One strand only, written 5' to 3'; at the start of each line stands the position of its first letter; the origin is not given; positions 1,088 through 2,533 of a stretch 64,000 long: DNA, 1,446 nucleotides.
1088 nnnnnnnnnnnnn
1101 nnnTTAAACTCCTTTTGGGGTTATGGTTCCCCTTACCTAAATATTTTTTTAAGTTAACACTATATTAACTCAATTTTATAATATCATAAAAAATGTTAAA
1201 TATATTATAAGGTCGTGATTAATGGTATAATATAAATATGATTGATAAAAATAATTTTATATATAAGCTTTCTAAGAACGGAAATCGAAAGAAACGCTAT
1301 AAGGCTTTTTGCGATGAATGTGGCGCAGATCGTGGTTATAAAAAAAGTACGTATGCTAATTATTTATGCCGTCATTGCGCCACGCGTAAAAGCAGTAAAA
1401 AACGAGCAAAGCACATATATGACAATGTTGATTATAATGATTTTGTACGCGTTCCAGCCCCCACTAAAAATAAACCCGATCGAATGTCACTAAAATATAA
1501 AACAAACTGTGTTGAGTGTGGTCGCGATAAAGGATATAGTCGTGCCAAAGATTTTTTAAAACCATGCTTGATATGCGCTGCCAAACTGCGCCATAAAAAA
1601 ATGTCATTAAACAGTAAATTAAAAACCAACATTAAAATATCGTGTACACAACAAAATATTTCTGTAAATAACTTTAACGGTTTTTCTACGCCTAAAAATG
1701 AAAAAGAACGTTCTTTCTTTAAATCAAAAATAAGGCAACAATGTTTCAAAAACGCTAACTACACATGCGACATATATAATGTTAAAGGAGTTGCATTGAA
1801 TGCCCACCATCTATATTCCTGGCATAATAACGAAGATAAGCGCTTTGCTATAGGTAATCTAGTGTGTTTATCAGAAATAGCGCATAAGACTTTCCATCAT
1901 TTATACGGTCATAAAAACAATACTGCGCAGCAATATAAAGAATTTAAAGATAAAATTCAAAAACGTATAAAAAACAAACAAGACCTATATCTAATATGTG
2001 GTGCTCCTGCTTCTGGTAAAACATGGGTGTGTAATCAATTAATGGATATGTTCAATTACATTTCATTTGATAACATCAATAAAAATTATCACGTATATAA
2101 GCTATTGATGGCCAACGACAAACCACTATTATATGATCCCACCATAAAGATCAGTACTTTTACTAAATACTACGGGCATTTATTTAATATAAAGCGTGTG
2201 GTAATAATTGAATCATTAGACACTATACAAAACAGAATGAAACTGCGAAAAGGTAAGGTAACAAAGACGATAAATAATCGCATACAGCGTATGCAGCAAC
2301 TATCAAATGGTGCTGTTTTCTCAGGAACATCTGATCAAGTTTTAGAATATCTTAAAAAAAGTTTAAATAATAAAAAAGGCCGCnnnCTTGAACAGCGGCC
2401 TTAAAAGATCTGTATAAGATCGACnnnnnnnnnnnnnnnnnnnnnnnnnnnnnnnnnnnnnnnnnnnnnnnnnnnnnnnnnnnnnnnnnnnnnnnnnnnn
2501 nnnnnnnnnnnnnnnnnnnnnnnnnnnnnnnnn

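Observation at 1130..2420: Free-standing HNH-kinase fusion gene inserted between tail sheath and tail tube genes on the opposite strand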

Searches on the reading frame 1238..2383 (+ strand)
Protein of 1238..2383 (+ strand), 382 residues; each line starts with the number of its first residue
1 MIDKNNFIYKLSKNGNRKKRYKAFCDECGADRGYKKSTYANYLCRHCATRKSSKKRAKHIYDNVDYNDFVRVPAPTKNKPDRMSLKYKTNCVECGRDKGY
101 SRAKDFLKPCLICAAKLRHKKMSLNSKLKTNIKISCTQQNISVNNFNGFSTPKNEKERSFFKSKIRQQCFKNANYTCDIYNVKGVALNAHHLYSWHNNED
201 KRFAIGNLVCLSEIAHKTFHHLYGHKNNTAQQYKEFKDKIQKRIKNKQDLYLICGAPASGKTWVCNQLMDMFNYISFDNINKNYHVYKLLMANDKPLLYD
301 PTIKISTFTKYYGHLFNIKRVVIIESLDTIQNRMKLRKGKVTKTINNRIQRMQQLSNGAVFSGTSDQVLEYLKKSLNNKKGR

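Call 3: search_protein_families(library=pfam, proteins=[window:1238-2383:+], max_evalue=1)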
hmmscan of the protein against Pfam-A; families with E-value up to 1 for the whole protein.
window:1238-2383:+ (382 aa): 11 families
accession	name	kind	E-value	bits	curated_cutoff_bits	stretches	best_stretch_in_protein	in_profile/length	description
PF13238.12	AAA_18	-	0.00014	22.7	29.4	1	252-296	2-44/128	AAA domain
PF13401.12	AAA_22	-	0.0011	19.7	27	1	247-273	4-30/130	AAA domain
PF20720.3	nSTAND3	-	0.016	15.4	27.2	1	243-272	12-41/155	Novel STAND NTPase 3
PF00910.28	RNA_helicase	-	0.018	16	21.5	0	252-287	2-35/105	RNA helicase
PF13173.12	AAA_14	-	0.022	15.2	27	1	249-284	3-44/129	AAA domain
PF13671.12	AAA_33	-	0.1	13.4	27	1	250-276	1-29/143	AAA domain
PF00253.27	Ribosomal_S14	-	0.16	12.2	27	1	82-102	7-29/54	Ribosomal protein S14p/S29e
PF13521.12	AAA_28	-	0.17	12.6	27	1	252-277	3-28/164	AAA domain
PF13207.12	AAA_17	-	0.2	12.4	27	0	255-275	2-22/136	AAA domain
PF08937.16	ThsB_TIR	-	0.65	10.9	21.2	1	195-266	19-78/100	Thoeris protein ThsB, TIR-like domain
PF11408.13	Helicase_Sgs1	-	0.87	10.1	22.2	0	217-247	48-78/80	Sgs1 RecQ helicase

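Call 4: search_protein_families(library=phrogs, proteins=[window:1238-2383:+], max_evalue=0.01)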
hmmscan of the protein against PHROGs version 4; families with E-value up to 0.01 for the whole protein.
window:1238-2383:+ (382 aa): 6 families
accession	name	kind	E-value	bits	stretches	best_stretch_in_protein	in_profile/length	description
phrog_5200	-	DNA, RNA and nucleotide metabolism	1.2e-06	29.5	1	164-236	30-102/154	HNH endonuclease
phrog_4581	-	head and packaging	7.1e-06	26.6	1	159-262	46-138/395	terminase small subunit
phrog_2071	-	other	0.00042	21.2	1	236-276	4-43/282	ATPase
phrog_139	-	other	0.001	19.6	1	224-277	56-112/342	deoxynucleoside monophosphate kinase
phrog_124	-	DNA, RNA and nucleotide metabolism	0.0027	18.2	1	234-289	26-80/382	Sak4-like ssDNA annealing protein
phrog_1815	-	other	0.0088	17.3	0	247-273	2-28/197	guanylate kinase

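Call 6: search_dna_similar(query=window:1238-2383:+, collection=phages, mode=protein, max_rows=40)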
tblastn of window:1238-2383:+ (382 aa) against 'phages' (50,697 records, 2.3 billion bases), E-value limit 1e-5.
Records with a match: 23; places in all: 23; records where one place covers at least 80% of the query: 0.
Best place of each record, by identity: <60% 23.
By first word of the organism name: Bacillus 8; Vibrio 8; Staphylococcus 6; Bacteriophage 1.
By host as written in the record: - 7; Bacillus cereus 6; Vibrio breoganii 2; Homo sapiens 2; Mammaliicoccus sciuri C6854 2; Bacillus subtilis 1; Staphylococcus sp. 1; Staphylococcus epidermidis 1; and 1 more.
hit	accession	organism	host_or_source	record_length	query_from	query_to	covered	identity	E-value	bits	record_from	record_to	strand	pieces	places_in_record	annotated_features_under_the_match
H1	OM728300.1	Bacillus phage vB_BsuM-Goe17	Bacillus subtilis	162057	121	236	30%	33.3%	8e-7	57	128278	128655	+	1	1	hypothetical protein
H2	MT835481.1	Bacteriophage sp.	human fecal samples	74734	142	246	27%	35.8%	1e-12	76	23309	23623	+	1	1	record has no annotation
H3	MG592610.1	Vibrio phage 1.245.O._10N.261.54.C7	Vibrio breoganii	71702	145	238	25%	37.2%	2e-6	56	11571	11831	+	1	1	multiheme cytochrome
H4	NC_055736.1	Vibrio phage 1.245.O._10N.261.54.C7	Vibrio breoganii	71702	145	238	25%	37.2%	2e-6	56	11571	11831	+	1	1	multiheme cytochrome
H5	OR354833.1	Staphylococcus phage S-CoN_Ph10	Staphylococcus sp.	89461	151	236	23%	40.4%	3e-8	62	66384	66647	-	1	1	hypothetical protein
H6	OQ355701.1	Staphylococcus phage vB_SepS_BE22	Staphylococcus epidermidis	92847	151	236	23%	40.4%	3e-8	62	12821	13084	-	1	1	hypothetical protein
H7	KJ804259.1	Staphylococcus phage 6ec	Homo sapiens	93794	151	236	23%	40.4%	3e-8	62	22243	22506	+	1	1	HNH endonuclease domain protein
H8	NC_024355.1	Staphylococcus phage 6ec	Homo sapiens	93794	151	236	23%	40.4%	3e-8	62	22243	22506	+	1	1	HNH endonuclease domain protein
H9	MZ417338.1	Staphylococcus phage PG-2021_4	Mammaliicoccus sciuri C6854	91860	146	236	24%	37.2%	1e-11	72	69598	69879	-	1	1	record has no annotation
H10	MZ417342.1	Staphylococcus phage PG-2021_68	Mammaliicoccus sciuri C6854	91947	146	236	24%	37.2%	1e-11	72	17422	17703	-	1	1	record has no annotation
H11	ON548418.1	Bacillus phage vB_BanS-Thrax2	Bacillus anthracis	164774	145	236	24%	35.7%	2e-6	56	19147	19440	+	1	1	HNH endonuclease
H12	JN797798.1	Bacillus phage BCU4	Bacillus cereus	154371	170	236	18%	47.8%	2e-9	66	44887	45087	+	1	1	putative HNH nuclease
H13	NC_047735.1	Bacillus phage BCU4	Bacillus cereus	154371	170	236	18%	47.8%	2e-9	66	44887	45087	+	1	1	putative HNH nuclease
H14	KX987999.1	Bacillus phage BCP12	Bacillus cereus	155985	170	236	18%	47.8%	2e-9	66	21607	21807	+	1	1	putative HNH nuclease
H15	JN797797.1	Bacillus phage BCP78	Bacillus cereus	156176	170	236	18%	47.8%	2e-9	66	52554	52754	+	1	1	putative HNH nuclease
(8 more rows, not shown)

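Call 11: find_homologous_proteins(query=window:1238-2383:+)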
Query window:1238-2383:+ (382 aa): 30 proteins with E <= 0.001 among 1125 candidates.
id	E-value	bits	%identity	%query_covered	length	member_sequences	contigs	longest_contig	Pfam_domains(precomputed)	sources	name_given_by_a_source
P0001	5.6e-258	873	100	100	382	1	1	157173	-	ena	-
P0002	6.9e-158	543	64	98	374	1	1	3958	-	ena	-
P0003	3.5e-138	479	59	98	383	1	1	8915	-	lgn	-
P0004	1.3e-132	460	57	96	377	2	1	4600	-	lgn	-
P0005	3.6e-130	452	57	96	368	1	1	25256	-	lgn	-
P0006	1.7e-120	420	53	98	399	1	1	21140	-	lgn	-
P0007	1.2e-119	418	55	98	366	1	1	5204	-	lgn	-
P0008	2.0e-115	404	50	98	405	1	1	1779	-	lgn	-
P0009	8.0e-101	356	50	75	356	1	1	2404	-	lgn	-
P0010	2.5e-100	354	51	93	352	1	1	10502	PF07460.17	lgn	-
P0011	4.8e-99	350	50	93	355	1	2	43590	-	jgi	jgi:hypothetical protein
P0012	1.3e-97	345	50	74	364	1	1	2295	PF07460.17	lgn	-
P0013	5.0e-96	340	52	83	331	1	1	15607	-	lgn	-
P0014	6.0e-95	336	49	77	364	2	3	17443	PF07460.17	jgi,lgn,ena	-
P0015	7.3e-94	333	47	97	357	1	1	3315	-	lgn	-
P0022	2.5e-89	318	50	82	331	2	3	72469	-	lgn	-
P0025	3.0e-56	209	44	64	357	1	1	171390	-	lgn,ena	-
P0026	1.4e-47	180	32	99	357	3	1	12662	PF07460.17,PF01844.30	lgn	-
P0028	5.1e-25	106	44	35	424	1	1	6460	-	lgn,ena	-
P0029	1.1e-23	102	47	32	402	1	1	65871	PF01541.31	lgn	-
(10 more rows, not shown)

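Call 15: find_encoding_contigs(protein=P0005, flank=8000, max_places=3)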
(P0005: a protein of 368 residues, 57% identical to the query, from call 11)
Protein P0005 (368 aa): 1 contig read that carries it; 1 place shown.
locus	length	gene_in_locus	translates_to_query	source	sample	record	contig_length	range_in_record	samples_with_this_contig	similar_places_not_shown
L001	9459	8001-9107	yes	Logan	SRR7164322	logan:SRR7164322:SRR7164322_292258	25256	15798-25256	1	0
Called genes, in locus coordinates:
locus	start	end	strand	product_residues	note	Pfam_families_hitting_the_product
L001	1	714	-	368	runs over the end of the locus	-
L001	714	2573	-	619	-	-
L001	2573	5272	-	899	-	-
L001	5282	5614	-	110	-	-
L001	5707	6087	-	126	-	-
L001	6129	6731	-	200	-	PF26461:Phi812_tail_tube (weak)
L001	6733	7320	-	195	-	-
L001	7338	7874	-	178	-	-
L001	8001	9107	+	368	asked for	-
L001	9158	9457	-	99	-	?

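Call 16: find_encoding_contigs(protein=P0006, flank=8000, max_places=3)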
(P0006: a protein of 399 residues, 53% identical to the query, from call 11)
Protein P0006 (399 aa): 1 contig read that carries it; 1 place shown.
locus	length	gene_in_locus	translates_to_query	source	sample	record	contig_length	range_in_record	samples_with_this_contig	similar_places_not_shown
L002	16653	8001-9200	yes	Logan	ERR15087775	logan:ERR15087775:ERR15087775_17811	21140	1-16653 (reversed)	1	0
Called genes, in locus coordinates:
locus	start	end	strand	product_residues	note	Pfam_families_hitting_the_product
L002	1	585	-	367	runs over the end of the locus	-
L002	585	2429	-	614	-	-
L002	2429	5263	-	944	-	-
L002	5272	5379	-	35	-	-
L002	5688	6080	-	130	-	-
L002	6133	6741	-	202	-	PF26461:Phi812_tail_tube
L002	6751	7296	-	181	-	-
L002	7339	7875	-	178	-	-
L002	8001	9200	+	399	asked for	-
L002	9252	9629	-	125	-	-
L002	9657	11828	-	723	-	-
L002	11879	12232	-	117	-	PF05367:Phage_endo_I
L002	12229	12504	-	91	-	-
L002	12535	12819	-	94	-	-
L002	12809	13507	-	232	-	-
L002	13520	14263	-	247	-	-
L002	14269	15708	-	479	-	PF00293:NUDIX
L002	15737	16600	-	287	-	-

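Call 17: find_encoding_contigs(protein=P0011, flank=8000, max_places=3)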
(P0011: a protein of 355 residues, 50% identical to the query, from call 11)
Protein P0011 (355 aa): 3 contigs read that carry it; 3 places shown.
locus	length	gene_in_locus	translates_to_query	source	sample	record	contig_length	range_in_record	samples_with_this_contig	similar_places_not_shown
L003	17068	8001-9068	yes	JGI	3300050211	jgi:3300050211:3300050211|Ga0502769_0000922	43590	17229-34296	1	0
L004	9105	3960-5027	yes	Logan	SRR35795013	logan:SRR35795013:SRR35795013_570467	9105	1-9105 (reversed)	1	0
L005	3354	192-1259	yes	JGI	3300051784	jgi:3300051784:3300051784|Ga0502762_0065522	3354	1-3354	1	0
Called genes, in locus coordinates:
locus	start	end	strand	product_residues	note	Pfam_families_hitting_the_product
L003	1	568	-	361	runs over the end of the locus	-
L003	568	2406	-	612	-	-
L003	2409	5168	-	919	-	-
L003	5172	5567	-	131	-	-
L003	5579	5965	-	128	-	-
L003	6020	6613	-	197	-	PF26461:Phi812_tail_tube (weak)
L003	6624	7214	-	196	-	-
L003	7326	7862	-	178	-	-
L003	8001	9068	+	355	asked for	-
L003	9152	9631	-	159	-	-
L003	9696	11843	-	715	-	-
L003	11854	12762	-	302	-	PF07460:NUMOD3 (weak)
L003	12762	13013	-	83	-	-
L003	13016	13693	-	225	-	-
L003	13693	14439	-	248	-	-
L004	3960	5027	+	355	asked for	-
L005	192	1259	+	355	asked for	-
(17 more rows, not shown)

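Call 18: find_encoding_contigs(protein=P0029, flank=8000, max_places=2)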
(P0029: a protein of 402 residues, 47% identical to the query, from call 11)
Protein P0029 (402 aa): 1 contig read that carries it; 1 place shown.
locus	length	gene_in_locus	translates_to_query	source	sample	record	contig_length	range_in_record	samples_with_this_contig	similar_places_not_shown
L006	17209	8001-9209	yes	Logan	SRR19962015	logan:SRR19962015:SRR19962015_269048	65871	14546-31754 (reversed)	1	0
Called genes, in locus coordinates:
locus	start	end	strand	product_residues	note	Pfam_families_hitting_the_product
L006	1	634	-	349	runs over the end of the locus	PF00478:IMPDH, PF05690:ThiG (weak), PF01070:FMN_dh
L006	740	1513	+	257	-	-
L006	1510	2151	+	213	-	-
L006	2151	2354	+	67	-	-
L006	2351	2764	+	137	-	-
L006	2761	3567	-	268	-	-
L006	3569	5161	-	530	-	-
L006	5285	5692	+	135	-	-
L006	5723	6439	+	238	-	-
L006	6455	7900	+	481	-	-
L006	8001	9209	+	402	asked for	PF01541:GIY-YIG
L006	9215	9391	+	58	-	-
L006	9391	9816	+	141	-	PF01327:Pep_deformylase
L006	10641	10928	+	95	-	-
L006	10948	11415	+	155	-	-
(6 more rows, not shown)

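Call 19: find_encoding_contigs(protein=P0025, flank=8000, max_places=2)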
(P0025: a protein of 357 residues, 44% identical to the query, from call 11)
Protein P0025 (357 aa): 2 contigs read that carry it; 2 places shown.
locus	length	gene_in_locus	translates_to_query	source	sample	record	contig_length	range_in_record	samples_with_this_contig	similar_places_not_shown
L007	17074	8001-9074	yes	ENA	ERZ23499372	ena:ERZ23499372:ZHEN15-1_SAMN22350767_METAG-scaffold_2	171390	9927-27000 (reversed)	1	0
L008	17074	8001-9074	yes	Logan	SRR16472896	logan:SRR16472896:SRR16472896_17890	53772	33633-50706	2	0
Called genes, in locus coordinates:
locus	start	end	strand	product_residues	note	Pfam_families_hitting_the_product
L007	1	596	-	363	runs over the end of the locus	-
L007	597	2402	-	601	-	-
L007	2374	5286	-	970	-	-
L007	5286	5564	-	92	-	-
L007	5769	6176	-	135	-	-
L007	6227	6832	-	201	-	PF26461:Phi812_tail_tube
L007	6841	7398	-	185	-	-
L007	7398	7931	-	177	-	-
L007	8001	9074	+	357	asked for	-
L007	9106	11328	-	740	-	-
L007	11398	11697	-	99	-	-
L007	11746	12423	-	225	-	-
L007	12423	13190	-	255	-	-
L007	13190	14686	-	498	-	PF00293:NUDIX, PF14815:NUDIX_4 (faint)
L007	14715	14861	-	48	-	-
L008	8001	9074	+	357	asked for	-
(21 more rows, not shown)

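Call 20: find_encoding_contigs(protein=P0022, flank=8000, max_places=3)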
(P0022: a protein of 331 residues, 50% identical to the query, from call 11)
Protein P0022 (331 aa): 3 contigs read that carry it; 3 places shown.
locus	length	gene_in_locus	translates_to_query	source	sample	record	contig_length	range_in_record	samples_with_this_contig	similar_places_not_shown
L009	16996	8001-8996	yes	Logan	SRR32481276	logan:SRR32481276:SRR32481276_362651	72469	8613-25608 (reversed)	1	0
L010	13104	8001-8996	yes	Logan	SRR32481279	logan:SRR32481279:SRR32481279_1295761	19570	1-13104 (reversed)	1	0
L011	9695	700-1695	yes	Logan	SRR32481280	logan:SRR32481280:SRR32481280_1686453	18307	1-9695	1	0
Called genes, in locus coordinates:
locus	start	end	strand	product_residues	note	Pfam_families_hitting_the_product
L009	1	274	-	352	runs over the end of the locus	-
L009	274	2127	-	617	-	-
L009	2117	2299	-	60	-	-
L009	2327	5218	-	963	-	-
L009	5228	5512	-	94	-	-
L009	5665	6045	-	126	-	-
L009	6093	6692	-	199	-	PF26461:Phi812_tail_tube (weak)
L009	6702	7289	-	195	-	-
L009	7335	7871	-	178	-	-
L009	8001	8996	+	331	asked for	-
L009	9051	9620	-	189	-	-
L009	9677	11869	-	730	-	-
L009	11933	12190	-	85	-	-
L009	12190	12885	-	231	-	-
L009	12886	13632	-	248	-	-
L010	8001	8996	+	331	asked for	-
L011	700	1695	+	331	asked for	-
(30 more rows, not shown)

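Call 45: search_protein_families(library=pfam, alignment_id=A4, max_evalue=0.001)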
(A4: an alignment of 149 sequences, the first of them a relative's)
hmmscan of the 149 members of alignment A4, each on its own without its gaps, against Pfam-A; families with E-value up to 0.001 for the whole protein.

A. member 1, P0001 (382 aa): 1 family
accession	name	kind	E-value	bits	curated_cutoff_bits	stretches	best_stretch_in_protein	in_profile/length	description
PF13238.12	AAA_18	-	0.00014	22.7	29.4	0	252-296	2-44/128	AAA domain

B. families by the number of members that match (of 149 scanned): 66 families (the first 25 are shown)
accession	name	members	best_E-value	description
PF13238.12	AAA_18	41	7.4e-07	AAA domain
PF13401.12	AAA_22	31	2e-08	AAA domain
PF13671.12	AAA_33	28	5e-07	AAA domain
PF01541.30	GIY-YIG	22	9.2e-13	GIY-YIG catalytic domain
PF06414.18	Zeta_toxin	20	1.1e-08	Zeta toxin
PF07460.16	NUMOD3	14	3.5e-21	NUMOD3 motif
PF22083.2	I-HmuI_NUMOD-like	14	4e-11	DNA endonuclease I-HmuI-like, NUMOD-like domain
PF01844.29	HNH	9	1.9e-10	HNH endonuclease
PF13518.12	HTH_28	6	1.4e-07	Helix-turn-helix domain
PF03193.22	RsgA_GTPase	6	1.6e-05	RsgA GTPase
PF19575.5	HTH_58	5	3.1e-06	Helix-turn-helix domain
PF05367.17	Phage_endo_I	5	9.2e-06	Phage endonuclease I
PF13936.12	HTH_38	5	1.2e-05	Helix-turn-helix domain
PF08279.18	HTH_11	4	7.3e-10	HTH domain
PF13384.12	HTH_23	4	2.4e-07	Homeodomain-like domain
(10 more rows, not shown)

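Call 58: search_protein_families(library=ncbifam, proteins=[P0001, P0029, P0028], max_evalue=0.1)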
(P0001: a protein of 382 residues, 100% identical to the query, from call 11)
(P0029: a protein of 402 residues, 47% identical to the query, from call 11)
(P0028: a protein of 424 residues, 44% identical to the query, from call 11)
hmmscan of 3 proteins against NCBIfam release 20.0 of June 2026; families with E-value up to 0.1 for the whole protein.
P0001 (382 aa): 4 families
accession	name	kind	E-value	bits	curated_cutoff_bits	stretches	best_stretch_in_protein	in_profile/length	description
NF040563.1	guided_IscB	equivalog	0.0021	17.2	175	1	163-246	181-263/314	RNA-guided endonuclease IscB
NF041000.1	ATPase_ComGA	equivalog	0.035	13.1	300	1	230-270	110-150/267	competence type IV pilus ATPase ComGA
NF010335.0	PRK13764.1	equivalog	0.079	11.5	340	0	235-271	250-286/613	ATPase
NF001866.0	PRK00625.1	equivalog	0.083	13.1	142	0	252-302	4-47/173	shikimate kinase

P0029 (402 aa): 5 families
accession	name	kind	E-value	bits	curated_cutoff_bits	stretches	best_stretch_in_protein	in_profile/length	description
TIGR01453.1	grpIintron_endo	subfamily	6.2e-23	81.9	56.05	1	3-251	4-204/215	group I intron endonuclease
TIGR01359.1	UMP_CMP_kin_fam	subfamily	0.0053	16.7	207.6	0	274-298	2-26/185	UMP-CMP kinase family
TIGR02928.1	TIGR02928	subfamily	0.006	15.5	181.3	1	244-303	13-72/366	orc1/cdc6 family replication initiation protein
TIGR03263.1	guanyl_kin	equivalog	0.026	14.2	160.45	0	273-298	3-28/180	guanylate kinase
NF005115.0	PRK06547.1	equivalog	0.077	12.4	173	0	268-296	12-40/172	hypothetical protein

P0028 (424 aa): 9 families
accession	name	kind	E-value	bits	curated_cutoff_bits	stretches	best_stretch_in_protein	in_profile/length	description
NF040595.1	HTH_Cbp1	equivalog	7.2e-06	26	140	1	3-101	44-134/135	CRISPR DNA repeat-binding protein Cbp1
NF003828.1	PRK05416.1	equivalog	0.00031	20.3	244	1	289-320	2-32/278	RNase adapter RapZ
NF048019.1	IS256_Zn_var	equivalog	0.00047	19.5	150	1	123-163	37-77/304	IS256 family transposase, variant Zn-binding type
NF033577.2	transpos_IS481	equivalog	0.021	14.4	224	0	3-53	56-113/284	IS481 family transposase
TIGR02989.1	Sig-70_gvs1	subfamily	0.042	13.8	124.55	0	66-100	116-149/158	RNA polymerase sigma-70 factor, Rhodopirellula/Verrucomicrobium family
NF033546.1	transpos_IS21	equivalog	0.056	13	160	0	15-61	2-47/294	IS21 family transposase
TIGR03879.1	near_KaiC_dom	domain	0.058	13.9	65.1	0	18-58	32-69/91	probable regulatory domain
NF001066.0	PRK00118.1-1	equivalog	0.075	13.4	147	0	7-43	21-57/110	putative DNA-binding protein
NF005509.0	PRK07121.1-2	subfamily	0.083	11.5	630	0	122-161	385-424/527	FAD-binding protein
